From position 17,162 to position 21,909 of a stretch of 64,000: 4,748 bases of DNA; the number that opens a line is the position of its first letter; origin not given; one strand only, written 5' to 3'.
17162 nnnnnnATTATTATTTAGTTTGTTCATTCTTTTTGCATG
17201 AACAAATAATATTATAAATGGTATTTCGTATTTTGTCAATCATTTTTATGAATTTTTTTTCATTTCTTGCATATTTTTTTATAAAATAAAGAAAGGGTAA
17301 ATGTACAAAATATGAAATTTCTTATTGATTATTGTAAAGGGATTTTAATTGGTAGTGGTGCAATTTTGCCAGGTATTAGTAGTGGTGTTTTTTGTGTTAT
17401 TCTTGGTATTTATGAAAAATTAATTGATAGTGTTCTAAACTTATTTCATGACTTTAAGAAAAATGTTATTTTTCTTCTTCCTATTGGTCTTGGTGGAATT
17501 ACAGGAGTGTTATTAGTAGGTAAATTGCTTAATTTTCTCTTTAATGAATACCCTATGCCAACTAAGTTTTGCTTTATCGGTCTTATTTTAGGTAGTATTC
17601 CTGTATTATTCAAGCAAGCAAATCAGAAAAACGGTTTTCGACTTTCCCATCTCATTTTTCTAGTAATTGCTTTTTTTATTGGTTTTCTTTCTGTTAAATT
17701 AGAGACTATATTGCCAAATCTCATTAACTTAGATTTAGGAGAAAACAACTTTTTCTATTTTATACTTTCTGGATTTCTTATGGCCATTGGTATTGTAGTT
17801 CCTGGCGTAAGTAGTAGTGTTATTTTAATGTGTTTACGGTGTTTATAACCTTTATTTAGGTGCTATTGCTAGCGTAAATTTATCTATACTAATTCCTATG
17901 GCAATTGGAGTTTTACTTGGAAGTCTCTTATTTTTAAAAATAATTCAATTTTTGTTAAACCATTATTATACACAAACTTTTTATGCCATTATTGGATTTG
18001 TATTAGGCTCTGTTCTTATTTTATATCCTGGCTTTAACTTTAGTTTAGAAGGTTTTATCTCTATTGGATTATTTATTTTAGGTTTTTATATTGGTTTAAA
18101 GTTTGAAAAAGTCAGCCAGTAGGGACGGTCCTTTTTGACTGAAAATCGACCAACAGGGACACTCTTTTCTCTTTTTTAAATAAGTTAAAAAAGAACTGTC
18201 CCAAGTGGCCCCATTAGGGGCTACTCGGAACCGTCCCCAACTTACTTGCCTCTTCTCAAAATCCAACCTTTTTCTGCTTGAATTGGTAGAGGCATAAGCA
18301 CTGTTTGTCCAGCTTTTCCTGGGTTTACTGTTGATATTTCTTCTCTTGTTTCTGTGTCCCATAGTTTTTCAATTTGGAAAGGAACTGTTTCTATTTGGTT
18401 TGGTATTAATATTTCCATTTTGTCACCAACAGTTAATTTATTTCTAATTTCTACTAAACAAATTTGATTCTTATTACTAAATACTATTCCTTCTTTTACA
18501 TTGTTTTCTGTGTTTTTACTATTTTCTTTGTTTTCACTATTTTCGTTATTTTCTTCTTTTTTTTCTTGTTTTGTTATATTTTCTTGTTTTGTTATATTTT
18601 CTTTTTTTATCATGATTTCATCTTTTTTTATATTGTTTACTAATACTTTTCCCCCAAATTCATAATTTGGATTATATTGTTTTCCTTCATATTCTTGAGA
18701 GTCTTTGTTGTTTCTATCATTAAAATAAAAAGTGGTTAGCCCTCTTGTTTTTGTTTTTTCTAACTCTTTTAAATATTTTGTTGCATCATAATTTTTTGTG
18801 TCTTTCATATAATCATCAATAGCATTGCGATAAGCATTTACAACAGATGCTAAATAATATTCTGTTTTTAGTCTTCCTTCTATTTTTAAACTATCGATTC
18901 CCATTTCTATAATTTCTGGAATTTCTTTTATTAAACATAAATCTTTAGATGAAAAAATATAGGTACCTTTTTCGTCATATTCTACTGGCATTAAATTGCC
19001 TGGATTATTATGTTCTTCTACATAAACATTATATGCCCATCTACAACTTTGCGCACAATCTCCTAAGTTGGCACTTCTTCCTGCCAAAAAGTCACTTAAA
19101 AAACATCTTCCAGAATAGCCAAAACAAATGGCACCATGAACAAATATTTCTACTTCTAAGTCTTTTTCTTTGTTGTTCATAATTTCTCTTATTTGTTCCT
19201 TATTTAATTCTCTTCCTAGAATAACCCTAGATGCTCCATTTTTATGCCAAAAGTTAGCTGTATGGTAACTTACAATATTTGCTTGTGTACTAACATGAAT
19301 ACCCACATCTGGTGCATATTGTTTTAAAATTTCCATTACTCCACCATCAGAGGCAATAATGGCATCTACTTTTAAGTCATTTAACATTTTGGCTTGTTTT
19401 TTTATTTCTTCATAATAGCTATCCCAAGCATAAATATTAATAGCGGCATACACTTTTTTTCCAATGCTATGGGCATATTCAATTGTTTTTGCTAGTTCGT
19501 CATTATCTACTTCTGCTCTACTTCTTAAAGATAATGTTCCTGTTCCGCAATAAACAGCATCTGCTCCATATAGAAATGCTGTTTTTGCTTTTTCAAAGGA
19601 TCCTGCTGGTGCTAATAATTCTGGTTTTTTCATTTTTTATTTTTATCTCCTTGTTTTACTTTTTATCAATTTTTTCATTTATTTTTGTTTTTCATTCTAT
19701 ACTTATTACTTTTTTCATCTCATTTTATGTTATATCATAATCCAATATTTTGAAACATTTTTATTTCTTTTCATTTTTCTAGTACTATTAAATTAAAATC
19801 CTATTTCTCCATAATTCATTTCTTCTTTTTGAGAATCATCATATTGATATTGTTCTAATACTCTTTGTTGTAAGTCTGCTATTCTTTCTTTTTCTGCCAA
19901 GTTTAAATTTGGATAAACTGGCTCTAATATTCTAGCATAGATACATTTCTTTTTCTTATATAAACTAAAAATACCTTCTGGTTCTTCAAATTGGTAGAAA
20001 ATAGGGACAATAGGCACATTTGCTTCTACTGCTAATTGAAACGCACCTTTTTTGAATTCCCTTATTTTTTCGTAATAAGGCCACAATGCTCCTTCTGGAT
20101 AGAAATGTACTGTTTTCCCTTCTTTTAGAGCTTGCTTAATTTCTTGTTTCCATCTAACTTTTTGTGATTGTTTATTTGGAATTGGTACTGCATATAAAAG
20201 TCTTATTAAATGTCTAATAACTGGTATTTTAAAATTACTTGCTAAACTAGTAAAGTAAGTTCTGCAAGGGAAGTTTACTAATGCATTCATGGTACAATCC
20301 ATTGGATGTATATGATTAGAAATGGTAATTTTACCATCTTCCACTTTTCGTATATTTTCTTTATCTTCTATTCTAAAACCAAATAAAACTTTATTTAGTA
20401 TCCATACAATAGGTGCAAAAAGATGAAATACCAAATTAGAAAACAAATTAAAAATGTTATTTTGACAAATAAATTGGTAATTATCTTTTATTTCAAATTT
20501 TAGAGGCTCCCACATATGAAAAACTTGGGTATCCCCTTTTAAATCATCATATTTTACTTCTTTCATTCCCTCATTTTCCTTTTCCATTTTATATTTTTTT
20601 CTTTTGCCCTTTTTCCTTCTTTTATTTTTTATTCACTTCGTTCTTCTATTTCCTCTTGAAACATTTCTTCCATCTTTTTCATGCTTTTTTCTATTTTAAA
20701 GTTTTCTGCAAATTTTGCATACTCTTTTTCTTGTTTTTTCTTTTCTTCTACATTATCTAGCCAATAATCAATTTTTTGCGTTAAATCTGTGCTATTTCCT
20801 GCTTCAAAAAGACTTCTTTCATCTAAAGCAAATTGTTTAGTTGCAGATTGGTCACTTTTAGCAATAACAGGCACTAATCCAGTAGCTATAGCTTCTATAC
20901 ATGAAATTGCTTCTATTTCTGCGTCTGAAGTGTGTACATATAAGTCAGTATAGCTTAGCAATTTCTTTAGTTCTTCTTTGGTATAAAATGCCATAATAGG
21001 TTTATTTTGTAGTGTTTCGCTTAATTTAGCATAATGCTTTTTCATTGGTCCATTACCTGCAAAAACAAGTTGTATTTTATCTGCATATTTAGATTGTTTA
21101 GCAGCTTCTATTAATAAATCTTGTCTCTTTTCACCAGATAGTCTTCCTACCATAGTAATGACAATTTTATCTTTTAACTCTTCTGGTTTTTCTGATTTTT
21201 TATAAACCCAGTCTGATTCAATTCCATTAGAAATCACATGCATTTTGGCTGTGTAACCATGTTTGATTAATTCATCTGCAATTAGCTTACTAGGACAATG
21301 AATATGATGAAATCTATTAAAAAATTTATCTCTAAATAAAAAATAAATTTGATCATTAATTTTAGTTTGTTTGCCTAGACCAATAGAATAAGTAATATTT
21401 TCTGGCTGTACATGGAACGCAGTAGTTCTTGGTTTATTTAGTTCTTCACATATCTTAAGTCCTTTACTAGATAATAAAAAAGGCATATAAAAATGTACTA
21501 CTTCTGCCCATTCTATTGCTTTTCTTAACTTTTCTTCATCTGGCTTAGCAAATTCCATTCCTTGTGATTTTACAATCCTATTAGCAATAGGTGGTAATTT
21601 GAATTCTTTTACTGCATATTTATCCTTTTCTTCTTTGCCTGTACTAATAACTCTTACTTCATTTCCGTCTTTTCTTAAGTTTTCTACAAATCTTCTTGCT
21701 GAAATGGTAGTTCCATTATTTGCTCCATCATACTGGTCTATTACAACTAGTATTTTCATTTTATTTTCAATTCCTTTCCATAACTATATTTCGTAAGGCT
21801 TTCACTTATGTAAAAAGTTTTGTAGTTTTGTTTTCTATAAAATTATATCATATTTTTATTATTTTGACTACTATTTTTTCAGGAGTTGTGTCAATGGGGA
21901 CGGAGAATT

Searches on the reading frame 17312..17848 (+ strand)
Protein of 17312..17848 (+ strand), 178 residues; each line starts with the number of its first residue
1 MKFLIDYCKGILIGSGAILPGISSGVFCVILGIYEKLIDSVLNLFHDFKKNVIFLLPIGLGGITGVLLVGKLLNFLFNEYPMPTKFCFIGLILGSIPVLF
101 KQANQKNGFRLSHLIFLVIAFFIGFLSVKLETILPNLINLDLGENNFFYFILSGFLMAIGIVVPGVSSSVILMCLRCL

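Call 11: search_protein_families(library=pfam, proteins=[window:17312-17848:+])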
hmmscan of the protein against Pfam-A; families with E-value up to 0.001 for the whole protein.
window:17312-17848:+ (178 aa): 1 family
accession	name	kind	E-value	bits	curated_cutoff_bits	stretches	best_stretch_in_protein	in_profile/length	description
PF04018.18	VCA0040-like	-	3.7e-24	86.1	26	1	13-175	1-166/246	Undecaprenyl phosphate translocase-like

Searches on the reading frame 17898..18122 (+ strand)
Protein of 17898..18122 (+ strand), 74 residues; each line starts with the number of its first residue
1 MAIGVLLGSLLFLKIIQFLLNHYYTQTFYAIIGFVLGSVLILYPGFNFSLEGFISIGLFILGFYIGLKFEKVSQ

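Call 11: search_protein_families(library=pfam, proteins=[window:17898-18122:+])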
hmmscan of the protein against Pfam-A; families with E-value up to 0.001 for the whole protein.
window:17898-18122:+ (74 aa): 1 family
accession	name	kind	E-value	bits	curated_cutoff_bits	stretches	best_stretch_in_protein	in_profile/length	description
PF04018.18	VCA0040-like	-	4.4e-08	33.4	26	1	2-45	188-231/246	Undecaprenyl phosphate translocase-like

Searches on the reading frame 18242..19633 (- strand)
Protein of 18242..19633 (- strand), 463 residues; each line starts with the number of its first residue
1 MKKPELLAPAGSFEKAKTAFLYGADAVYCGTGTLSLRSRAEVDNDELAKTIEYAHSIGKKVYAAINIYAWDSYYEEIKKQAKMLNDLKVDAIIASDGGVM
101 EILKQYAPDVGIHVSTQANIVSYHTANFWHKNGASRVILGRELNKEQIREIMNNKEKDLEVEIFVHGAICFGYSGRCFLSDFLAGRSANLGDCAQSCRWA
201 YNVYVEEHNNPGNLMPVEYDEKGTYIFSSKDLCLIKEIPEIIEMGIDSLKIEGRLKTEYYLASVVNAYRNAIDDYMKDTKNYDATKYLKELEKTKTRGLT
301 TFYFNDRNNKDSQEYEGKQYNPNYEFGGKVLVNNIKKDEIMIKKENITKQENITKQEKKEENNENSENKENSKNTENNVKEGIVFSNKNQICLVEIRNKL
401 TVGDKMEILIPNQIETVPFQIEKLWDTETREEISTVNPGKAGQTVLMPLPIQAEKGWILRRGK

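Call 11: search_protein_families(library=pfam, proteins=[window:18242-19633:-])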
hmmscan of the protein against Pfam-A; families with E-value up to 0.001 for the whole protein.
window:18242-19633:- (463 aa): 2 families
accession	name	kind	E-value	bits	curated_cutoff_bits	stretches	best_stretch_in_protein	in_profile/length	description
PF01136.24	Peptidase_U32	-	1.2e-88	296.8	22.4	1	75-309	2-232/233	Peptidase family U32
PF16325.11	Peptidase_U32_C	-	8.1e-13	48.8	28.2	1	382-460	7-83/83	Peptidase family U32 C-terminal domain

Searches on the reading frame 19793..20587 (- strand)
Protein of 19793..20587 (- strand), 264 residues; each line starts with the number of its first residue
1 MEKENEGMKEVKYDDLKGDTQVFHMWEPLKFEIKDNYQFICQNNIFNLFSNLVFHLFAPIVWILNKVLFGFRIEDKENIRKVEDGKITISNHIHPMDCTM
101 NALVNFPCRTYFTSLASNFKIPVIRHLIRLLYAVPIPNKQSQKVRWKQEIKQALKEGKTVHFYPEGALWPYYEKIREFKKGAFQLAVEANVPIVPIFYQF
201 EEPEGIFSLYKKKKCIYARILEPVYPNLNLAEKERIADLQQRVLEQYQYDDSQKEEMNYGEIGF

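Call 11: search_protein_families(library=pfam, proteins=[window:19793-20587:-])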
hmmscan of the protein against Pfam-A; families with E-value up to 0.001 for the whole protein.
window:19793-20587:- (264 aa): 1 family
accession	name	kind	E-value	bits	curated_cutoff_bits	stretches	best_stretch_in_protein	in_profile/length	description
PF01553.26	Acyltransferase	-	2.4e-21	76.4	23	1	71-198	2-131/132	Acyltransferase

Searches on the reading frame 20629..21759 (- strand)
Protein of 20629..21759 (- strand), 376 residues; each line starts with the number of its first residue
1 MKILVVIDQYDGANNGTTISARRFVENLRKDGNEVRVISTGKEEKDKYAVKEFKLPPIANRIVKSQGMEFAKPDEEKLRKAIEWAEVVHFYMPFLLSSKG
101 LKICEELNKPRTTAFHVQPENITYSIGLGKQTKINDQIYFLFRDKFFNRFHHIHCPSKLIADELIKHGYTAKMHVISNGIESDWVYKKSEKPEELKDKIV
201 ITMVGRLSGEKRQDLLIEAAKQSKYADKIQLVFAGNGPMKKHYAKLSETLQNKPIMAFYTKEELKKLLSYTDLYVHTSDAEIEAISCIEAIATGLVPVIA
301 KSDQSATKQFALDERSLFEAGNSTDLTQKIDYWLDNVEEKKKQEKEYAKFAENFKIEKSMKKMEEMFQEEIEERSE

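Call 11: search_protein_families(library=pfam, proteins=[window:20629-21759:-])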
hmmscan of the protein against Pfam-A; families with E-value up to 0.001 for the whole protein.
window:20629-21759:- (376 aa): 3 families
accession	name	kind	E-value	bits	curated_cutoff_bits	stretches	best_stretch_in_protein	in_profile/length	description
PF00534.26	Glycos_transf_1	-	6.6e-27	94.6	26.4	1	189-348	6-169/172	Glycosyl transferases group 1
PF13439.12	Glyco_transf_4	-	2.1e-17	64.1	28.5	1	15-183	2-169/170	Glycosyltransferase Family 4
PF13692.12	Glyco_trans_1_4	-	1.8e-14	54.6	27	1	200-336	3-142/142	Glycosyl transferases group 1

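Call 31: find_encoding_contigs(protein=window:20629-21759:-, flank=3000, max_places=10)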
Protein window:20629-21759:- (376 aa): 23 contigs read that carry it; 10 places shown.
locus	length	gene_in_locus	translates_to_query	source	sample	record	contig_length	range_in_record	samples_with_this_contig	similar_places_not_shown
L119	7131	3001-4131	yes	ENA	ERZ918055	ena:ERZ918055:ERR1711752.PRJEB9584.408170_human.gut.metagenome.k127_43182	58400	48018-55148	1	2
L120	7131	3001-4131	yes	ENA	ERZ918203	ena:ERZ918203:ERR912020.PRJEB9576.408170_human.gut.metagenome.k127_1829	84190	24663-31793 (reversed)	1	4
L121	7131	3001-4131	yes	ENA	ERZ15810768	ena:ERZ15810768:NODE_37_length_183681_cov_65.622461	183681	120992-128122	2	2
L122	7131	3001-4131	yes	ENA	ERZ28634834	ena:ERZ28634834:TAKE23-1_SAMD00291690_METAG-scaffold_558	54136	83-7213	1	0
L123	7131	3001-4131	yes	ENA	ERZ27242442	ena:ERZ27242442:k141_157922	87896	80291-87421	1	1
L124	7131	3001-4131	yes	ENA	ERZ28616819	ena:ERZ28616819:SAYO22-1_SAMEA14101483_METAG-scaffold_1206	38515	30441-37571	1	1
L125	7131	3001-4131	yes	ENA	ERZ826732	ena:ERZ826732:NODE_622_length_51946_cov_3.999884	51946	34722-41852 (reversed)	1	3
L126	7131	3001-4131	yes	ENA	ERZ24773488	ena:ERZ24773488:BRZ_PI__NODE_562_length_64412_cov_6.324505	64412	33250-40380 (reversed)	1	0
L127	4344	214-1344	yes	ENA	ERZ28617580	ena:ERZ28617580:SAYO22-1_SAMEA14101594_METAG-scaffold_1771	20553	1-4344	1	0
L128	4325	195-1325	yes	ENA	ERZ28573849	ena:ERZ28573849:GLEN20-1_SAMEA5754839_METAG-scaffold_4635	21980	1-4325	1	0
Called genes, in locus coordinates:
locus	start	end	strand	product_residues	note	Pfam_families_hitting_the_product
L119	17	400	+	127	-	-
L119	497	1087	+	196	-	PF01596:Methyltransf_3, PF01135:PCMT, PF02475:TRM5-TYW2_MTfase (weak), PF13847:Methyltransf_31 (weak), PF13578:Methyltransf_24, PF13649:Methyltransf_25 (weak)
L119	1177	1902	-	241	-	PF07136:DUF1385 (weak)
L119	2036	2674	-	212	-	PF06541:ABC_trans_CmpB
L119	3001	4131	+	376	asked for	PF13439:Glyco_transf_4, PF00534:Glycos_transf_1, PF13692:Glyco_trans_1_4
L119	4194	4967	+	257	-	PF01553:Acyltransferase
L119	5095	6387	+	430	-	PF01136:Peptidase_U32, PF16325:Peptidase_U32_C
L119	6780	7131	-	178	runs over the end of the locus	PF04018:VCA0040-like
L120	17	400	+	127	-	-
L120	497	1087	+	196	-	PF01596:Methyltransf_3, PF01135:PCMT, PF02475:TRM5-TYW2_MTfase (weak), PF13847:Methyltransf_31 (weak), PF13578:Methyltransf_24, PF13649:Methyltransf_25 (weak)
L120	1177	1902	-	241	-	PF07136:DUF1385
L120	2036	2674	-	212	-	PF06541:ABC_trans_CmpB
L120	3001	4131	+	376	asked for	PF13439:Glyco_transf_4, PF00534:Glycos_transf_1, PF13692:Glyco_trans_1_4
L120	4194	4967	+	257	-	PF01553:Acyltransferase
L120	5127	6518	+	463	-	-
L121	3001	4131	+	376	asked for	PF13439:Glyco_transf_4, PF00534:Glycos_transf_1, PF13692:Glyco_trans_1_4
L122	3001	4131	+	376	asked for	PF13439:Glyco_transf_4, PF00534:Glycos_transf_1, PF13692:Glyco_trans_1_4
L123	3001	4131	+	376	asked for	PF13439:Glyco_transf_4, PF00534:Glycos_transf_1, PF13692:Glyco_trans_1_4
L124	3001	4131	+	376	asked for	PF13439:Glyco_transf_4, PF00534:Glycos_transf_1, PF13692:Glyco_trans_1_4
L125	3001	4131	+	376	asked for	PF13439:Glyco_transf_4, PF00534:Glycos_transf_1, PF13692:Glyco_trans_1_4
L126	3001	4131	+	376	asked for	PF13439:Glyco_transf_4, PF00534:Glycos_transf_1, PF13692:Glyco_trans_1_4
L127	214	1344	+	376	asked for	PF13439:Glyco_transf_4, PF00534:Glycos_transf_1, PF13692:Glyco_trans_1_4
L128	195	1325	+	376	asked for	PF13439:Glyco_transf_4, PF00534:Glycos_transf_1, PF13692:Glyco_trans_1_4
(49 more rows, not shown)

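Call 51: find_homologous_proteins(query=window:20629-21759:-, max_evalue=1e-40)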
Query window:20629-21759:- (376 aa): 3995 proteins with E <= 1e-40 among 8000 candidates; the best 120 are listed.
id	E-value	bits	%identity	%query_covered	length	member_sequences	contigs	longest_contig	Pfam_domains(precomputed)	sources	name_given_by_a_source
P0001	3.3e-231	784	94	100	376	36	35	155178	PF00534.27,PF13439.13,PF13692.13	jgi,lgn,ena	-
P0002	8.8e-215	730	87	99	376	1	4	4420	PF00534.27,PF13439.13,PF13692.13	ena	-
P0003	9.6e-215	730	87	99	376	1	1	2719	PF00534.27,PF13439.13,PF13692.13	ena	-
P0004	1.2e-214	730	87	99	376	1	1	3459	PF00534.27,PF13439.13,PF13692.13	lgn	-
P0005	2.1e-214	729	87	99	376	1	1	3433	PF00534.27,PF13439.13,PF13692.13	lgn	-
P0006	2.4e-214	729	87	99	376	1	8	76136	PF00534.27,PF13439.13,PF13692.13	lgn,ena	-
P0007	3.4e-214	728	87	99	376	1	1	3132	PF00534.27,PF13439.13,PF13692.13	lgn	-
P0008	3.9e-214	728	87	99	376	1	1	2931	PF00534.27,PF13439.13,PF13692.13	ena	-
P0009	5.2e-214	728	87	99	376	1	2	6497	PF00534.27,PF13439.13,PF13692.13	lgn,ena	-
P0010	5.6e-214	728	87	99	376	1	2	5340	PF00534.27,PF13439.13,PF13692.13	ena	-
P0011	7.5e-214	727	87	99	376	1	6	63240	PF00534.27,PF13439.13,PF13692.13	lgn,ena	-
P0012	7.7e-214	727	87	99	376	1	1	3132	PF00534.27,PF13439.13,PF13692.13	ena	-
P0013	9.3e-214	727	87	99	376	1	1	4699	PF00534.27,PF13439.13,PF13692.13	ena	-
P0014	9.6e-214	727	87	99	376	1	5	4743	PF00534.27,PF13439.13,PF13692.13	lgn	-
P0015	1.0e-213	727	87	99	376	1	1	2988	PF00534.27,PF13439.13,PF13692.13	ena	-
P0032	3.0e-186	637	76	100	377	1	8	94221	PF00534.27,PF13439.13,PF13692.13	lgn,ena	-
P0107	7.6e-179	612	74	99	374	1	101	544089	PF00534.27,PF13579.13,PF13439.13,PF13692.13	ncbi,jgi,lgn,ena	-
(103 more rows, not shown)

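Call 52: find_encoding_contigs(protein=P0006, flank=2500, max_places=2)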
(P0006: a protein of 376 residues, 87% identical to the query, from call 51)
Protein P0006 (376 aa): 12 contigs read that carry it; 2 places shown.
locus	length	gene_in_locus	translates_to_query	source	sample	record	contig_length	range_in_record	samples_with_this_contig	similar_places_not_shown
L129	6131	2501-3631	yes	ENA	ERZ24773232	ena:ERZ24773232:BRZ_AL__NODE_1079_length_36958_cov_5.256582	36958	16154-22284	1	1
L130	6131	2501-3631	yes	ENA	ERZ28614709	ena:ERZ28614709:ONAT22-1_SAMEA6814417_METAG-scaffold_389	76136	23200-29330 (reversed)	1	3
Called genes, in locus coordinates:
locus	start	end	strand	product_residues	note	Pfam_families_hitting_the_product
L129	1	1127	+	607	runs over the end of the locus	PF00009:GTP_EFTU, PF01926:MMR_HSR1 (weak), PF22042:EF-G_D2, PF03144:GTP_EFTU_D2, PF00679:EFG_C, PF21018:BipA_C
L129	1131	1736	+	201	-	PF01596:Methyltransf_3, PF01135:PCMT, PF02475:TRM5-TYW2_MTfase (weak), PF13847:Methyltransf_31, PF13578:Methyltransf_24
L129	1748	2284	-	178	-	PF06541:ABC_trans_CmpB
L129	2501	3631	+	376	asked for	PF13439:Glyco_transf_4, PF00534:Glycos_transf_1, PF13692:Glyco_trans_1_4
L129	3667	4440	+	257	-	PF01553:Acyltransferase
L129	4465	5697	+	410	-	PF01136:Peptidase_U32, PF16325:Peptidase_U32_C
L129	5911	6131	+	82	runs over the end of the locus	-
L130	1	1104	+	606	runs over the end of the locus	PF00009:GTP_EFTU, PF01926:MMR_HSR1 (weak), PF22042:EF-G_D2, PF03144:GTP_EFTU_D2, PF00679:EFG_C, PF21018:BipA_C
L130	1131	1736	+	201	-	PF01596:Methyltransf_3, PF01135:PCMT, PF13847:Methyltransf_31 (weak), PF13578:Methyltransf_24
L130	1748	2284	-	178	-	PF06541:ABC_trans_CmpB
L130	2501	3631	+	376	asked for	PF13439:Glyco_transf_4, PF00534:Glycos_transf_1, PF13692:Glyco_trans_1_4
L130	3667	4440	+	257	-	PF01553:Acyltransferase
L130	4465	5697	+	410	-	PF01136:Peptidase_U32, PF16325:Peptidase_U32_C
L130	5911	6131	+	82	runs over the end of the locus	-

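Call 53: find_encoding_contigs(protein=P0032, flank=2500, max_places=2)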
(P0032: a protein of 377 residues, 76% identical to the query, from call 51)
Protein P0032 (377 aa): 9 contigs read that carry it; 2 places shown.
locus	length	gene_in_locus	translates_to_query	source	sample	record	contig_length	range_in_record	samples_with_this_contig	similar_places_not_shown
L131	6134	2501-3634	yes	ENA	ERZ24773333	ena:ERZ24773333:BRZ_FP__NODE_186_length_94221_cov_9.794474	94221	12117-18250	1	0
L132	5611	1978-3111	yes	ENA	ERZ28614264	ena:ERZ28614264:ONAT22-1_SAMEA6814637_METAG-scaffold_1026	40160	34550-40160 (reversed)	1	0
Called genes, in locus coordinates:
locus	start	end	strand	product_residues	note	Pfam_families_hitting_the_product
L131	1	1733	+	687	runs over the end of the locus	PF00512:HisKA, PF02518:HATPase_c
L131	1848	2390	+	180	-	PF01520:Amidase_3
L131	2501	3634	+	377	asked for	PF13439:Glyco_transf_4, PF00534:Glycos_transf_1, PF13692:Glyco_trans_1_4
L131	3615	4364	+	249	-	PF01553:Acyltransferase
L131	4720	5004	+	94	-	PF01250:Ribosomal_S6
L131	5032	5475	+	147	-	PF00436:SSB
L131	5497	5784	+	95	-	PF01084:Ribosomal_S18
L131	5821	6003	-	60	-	PF08141:SspH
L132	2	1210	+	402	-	?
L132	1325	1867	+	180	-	PF01520:Amidase_3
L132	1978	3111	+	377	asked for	PF13439:Glyco_transf_4, PF00534:Glycos_transf_1, PF13692:Glyco_trans_1_4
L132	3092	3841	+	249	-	PF01553:Acyltransferase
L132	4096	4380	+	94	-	PF01250:Ribosomal_S6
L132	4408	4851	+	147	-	PF00436:SSB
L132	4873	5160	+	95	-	PF01084:Ribosomal_S18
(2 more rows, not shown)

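Call 54: find_encoding_contigs(protein=P0107, flank=2500, max_places=2)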
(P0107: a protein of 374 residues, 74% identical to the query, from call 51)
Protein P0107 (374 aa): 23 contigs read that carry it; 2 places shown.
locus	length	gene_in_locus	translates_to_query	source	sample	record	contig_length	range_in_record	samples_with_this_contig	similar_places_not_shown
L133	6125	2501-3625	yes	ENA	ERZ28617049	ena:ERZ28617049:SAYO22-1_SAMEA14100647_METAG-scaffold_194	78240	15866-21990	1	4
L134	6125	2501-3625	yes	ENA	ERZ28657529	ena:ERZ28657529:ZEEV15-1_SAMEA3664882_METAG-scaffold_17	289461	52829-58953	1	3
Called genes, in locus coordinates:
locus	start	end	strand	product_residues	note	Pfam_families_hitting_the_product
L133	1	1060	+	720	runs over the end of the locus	PF03477:ATP-cone, PF13597:NRDD, PF01228:Gly_radical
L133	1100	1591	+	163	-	PF13353:Fer4_12, PF04055:Radical_SAM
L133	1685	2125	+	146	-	-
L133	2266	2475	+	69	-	-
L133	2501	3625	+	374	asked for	PF13439:Glyco_transf_4, PF13579:Glyco_trans_4_4 (faint), PF00534:Glycos_transf_1, PF13692:Glyco_trans_1_4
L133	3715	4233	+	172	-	PF05067:Mn_catalase, PF02915:Rubrerythrin, PF12902:Ferritin-like (weak)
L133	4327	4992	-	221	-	PF01027:Bax1-I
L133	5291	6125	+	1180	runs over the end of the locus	PF00580:UvrD-helicase, PF13245:AAA_19, PF13538:UvrD_C_2 (faint), PF13361:UvrD_C, PF12705:PDDEXK_1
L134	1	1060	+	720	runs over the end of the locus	PF03477:ATP-cone, PF13597:NRDD, PF01228:Gly_radical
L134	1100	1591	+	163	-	PF13353:Fer4_12, PF04055:Radical_SAM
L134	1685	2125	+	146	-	-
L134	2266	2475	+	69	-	-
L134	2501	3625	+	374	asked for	PF13439:Glyco_transf_4, PF13579:Glyco_trans_4_4 (faint), PF00534:Glycos_transf_1, PF13692:Glyco_trans_1_4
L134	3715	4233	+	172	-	PF05067:Mn_catalase, PF02915:Rubrerythrin, PF12902:Ferritin-like (weak)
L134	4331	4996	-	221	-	PF01027:Bax1-I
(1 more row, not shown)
